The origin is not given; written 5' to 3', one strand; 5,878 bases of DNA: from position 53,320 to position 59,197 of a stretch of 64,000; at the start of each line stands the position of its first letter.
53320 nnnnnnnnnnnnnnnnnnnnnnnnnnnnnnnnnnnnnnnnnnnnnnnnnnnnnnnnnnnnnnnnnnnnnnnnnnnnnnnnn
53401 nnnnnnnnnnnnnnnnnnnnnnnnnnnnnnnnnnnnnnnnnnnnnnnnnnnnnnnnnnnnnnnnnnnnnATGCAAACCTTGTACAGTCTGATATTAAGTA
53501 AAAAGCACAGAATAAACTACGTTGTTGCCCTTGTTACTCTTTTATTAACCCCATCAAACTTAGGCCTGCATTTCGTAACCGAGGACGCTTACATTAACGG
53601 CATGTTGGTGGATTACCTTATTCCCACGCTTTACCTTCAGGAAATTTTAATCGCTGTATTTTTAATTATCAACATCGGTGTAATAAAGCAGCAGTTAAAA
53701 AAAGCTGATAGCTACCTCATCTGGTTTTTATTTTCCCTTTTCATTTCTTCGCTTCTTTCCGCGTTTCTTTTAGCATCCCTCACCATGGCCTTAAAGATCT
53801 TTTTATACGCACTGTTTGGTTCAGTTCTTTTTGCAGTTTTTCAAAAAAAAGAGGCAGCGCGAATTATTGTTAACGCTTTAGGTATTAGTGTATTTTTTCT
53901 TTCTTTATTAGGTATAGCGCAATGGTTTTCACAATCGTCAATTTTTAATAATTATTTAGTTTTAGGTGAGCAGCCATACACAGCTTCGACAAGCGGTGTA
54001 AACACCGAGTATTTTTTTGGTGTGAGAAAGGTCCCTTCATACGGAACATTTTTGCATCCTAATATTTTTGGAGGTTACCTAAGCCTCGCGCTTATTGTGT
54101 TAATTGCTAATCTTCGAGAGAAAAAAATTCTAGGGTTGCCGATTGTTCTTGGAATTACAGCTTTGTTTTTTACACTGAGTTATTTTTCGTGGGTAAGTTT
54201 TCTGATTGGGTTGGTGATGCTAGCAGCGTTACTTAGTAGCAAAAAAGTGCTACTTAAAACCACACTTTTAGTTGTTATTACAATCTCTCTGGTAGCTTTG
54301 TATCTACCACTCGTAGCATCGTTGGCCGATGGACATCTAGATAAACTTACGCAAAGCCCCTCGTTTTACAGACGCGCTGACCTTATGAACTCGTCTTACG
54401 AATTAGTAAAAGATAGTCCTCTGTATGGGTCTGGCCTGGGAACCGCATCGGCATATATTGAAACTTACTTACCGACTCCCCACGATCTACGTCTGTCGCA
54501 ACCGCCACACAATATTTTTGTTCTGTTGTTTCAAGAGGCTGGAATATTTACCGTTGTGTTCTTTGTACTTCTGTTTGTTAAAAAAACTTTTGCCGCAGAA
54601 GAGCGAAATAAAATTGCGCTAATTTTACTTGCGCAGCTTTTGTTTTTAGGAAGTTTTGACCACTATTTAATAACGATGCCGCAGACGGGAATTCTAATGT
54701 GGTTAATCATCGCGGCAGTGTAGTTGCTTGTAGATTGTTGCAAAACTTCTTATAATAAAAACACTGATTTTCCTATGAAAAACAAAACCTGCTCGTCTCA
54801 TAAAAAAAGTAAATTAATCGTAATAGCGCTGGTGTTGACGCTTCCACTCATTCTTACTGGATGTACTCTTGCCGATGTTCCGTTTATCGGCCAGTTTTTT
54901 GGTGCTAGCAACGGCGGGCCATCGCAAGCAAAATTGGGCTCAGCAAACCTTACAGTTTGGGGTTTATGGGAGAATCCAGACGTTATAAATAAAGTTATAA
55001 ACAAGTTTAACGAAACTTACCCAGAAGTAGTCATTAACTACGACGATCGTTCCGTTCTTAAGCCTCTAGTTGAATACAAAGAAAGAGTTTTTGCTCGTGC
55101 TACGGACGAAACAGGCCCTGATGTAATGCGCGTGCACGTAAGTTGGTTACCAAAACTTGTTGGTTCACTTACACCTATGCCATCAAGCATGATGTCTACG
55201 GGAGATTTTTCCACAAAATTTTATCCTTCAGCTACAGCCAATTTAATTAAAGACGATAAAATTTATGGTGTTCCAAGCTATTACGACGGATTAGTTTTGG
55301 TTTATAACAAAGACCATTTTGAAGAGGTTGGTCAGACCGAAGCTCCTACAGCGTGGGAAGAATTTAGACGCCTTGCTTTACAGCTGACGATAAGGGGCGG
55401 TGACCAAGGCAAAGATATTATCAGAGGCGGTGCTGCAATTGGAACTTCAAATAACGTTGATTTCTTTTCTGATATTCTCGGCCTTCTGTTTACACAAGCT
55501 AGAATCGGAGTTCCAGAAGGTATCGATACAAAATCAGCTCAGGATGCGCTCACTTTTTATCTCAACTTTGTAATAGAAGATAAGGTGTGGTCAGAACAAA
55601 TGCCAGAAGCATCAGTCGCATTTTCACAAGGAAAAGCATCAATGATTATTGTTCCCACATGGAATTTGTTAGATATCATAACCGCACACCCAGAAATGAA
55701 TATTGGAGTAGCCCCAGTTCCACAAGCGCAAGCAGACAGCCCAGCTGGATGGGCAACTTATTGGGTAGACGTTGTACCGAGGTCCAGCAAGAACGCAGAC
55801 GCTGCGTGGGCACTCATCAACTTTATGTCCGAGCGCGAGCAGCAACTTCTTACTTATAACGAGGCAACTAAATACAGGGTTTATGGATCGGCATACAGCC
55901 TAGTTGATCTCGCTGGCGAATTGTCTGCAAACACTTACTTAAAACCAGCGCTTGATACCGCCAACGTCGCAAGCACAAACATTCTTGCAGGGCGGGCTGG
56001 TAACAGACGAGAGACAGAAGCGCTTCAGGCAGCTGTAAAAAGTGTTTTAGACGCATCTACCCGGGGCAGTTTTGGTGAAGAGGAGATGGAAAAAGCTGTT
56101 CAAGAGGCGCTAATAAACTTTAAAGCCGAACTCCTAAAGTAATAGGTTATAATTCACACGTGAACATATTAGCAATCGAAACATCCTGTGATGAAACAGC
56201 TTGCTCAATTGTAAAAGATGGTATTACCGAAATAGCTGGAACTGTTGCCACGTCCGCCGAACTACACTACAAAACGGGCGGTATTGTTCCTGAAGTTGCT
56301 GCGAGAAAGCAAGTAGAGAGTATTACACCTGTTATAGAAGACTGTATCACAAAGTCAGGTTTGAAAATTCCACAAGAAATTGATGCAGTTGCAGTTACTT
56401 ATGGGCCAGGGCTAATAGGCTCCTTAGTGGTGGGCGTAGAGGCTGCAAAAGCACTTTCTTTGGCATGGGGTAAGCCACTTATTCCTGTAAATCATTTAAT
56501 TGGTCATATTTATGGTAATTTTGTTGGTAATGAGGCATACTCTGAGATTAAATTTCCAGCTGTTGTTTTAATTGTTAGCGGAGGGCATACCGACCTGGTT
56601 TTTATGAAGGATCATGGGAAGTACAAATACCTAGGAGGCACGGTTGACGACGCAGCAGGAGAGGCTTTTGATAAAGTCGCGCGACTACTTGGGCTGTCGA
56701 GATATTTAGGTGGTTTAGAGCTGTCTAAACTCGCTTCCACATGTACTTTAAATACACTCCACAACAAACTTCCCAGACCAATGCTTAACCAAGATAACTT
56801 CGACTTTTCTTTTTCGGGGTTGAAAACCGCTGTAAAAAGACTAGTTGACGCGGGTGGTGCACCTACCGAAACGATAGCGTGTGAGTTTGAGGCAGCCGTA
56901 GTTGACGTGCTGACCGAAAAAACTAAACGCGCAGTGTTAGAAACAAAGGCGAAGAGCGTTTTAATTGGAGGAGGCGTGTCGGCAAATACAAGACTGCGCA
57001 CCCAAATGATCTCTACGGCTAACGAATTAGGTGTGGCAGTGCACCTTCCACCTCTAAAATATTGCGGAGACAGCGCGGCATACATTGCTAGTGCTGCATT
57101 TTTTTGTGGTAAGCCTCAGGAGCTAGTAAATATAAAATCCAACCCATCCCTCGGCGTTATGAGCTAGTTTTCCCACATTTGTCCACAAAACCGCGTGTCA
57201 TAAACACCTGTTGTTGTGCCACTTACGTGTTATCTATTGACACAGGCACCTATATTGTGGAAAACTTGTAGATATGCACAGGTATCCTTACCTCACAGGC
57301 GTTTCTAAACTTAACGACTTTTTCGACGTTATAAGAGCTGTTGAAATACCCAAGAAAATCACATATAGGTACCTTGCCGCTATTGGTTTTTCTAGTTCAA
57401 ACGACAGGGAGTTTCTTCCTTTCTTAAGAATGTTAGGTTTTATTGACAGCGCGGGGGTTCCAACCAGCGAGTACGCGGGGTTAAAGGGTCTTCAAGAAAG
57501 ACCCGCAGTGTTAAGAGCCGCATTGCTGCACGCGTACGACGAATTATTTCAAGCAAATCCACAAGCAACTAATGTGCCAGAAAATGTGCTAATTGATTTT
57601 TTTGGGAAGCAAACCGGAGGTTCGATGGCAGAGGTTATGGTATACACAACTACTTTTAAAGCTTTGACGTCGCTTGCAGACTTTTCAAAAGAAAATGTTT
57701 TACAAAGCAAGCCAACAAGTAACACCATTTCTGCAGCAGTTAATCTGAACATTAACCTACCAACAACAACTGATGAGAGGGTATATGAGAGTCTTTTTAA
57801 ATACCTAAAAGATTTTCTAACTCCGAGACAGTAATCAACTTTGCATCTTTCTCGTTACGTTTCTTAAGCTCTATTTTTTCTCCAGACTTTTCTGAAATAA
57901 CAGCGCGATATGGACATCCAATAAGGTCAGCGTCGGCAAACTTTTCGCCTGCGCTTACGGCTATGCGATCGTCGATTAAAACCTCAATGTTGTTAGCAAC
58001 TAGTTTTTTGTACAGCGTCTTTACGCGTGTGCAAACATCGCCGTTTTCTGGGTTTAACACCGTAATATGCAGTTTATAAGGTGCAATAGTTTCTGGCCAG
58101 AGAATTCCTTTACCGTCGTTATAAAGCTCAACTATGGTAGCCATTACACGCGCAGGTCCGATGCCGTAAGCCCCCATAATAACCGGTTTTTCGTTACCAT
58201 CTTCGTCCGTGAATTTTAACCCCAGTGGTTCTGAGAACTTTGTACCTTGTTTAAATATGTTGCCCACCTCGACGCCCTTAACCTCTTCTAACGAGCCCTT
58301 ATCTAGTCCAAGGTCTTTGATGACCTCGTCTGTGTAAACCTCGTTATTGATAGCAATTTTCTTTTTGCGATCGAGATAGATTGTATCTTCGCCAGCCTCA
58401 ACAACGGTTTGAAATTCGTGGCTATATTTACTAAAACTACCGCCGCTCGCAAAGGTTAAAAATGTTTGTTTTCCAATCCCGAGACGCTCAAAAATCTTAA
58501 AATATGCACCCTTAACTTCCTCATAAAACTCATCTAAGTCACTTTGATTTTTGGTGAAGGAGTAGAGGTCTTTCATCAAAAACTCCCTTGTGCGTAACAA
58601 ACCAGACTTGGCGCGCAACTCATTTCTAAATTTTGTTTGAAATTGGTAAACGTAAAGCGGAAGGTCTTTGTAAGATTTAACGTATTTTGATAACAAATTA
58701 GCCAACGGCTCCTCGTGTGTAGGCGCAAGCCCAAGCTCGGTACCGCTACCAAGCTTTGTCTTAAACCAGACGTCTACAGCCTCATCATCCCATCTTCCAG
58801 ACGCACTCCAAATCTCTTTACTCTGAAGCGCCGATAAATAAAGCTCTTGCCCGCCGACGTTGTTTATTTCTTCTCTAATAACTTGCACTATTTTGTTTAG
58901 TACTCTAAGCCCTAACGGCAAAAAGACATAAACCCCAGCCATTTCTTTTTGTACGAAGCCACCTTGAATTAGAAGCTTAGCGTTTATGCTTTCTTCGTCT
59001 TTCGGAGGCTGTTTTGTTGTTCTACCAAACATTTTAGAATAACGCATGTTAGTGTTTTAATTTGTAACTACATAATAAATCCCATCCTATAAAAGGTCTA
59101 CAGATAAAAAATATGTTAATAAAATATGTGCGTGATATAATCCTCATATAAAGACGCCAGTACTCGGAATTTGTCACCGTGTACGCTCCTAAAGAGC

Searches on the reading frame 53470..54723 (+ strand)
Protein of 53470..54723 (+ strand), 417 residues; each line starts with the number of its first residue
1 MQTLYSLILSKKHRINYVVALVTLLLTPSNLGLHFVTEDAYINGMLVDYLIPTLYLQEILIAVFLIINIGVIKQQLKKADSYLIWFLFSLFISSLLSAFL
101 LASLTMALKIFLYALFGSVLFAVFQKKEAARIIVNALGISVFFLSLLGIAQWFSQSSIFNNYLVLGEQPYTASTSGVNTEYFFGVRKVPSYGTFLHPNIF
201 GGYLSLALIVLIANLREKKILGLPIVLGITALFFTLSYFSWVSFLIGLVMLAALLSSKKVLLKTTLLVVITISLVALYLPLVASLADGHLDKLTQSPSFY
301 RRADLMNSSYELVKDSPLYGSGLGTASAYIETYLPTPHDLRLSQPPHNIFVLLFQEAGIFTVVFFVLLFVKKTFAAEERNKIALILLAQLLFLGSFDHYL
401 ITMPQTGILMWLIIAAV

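Call 62: search_protein_families(library=pfam, proteins=[window:53470-54723:+], max_evalue=0.00001)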
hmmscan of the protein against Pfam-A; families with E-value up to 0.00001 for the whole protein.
window:53470-54723:+ (417 aa): 1 family
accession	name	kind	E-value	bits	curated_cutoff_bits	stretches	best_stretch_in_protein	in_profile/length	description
PF04932.20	Wzy_C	-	7.6e-14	52.2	31.7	1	225-366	3-149/149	O-Antigen ligase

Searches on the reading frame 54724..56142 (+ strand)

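Call 62: search_protein_families(library=pfam, proteins=[window:54724-56142:+], max_evalue=0.00001)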
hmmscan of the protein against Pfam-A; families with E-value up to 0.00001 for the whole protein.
window:54724-56142:+ (472 aa): 2 families
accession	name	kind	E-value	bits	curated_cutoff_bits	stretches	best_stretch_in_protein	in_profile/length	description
PF01547.30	SBP_bac_1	-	4.4e-28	99.6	26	1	87-374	9-306/307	Bacterial extracellular solute-binding protein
PF13416.11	SBP_bac_8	-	3.8e-20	73.3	27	1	132-384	38-258/279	Bacterial extracellular solute-binding protein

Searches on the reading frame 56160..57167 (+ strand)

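Call 62: search_protein_families(library=pfam, proteins=[window:56160-57167:+], max_evalue=0.00001)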
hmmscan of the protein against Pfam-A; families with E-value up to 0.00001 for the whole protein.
window:56160-57167:+ (335 aa): 2 families
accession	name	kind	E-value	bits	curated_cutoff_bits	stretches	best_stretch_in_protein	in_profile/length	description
PF00814.31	TsaD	-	1.6e-84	284.2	24.8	1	28-310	6-263/264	tRNA N6-adenosine threonylcarbamoyltransferase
PF22521.2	HypF_C_2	-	7.3e-08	32.9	27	1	166-304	96-234/241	Carbamoyltransferase, Kae1-like Domain, second subdomain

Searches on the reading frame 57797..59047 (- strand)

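Call 62: search_protein_families(library=pfam, proteins=[window:57797-59047:-], max_evalue=0.00001)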
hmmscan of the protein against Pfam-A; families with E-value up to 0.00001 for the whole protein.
window:57797-59047:- (416 aa): 2 families
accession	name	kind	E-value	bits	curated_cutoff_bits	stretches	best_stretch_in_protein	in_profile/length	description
PF00587.30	tRNA-synt_2b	-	2e-32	113.2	29.3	1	100-308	6-178/179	tRNA synthetase class II core domain (G, H, P, S and T)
PF03129.25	HGTP_anticodon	-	3.1e-11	43.7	21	1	336-413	12-90/94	Anticodon binding domain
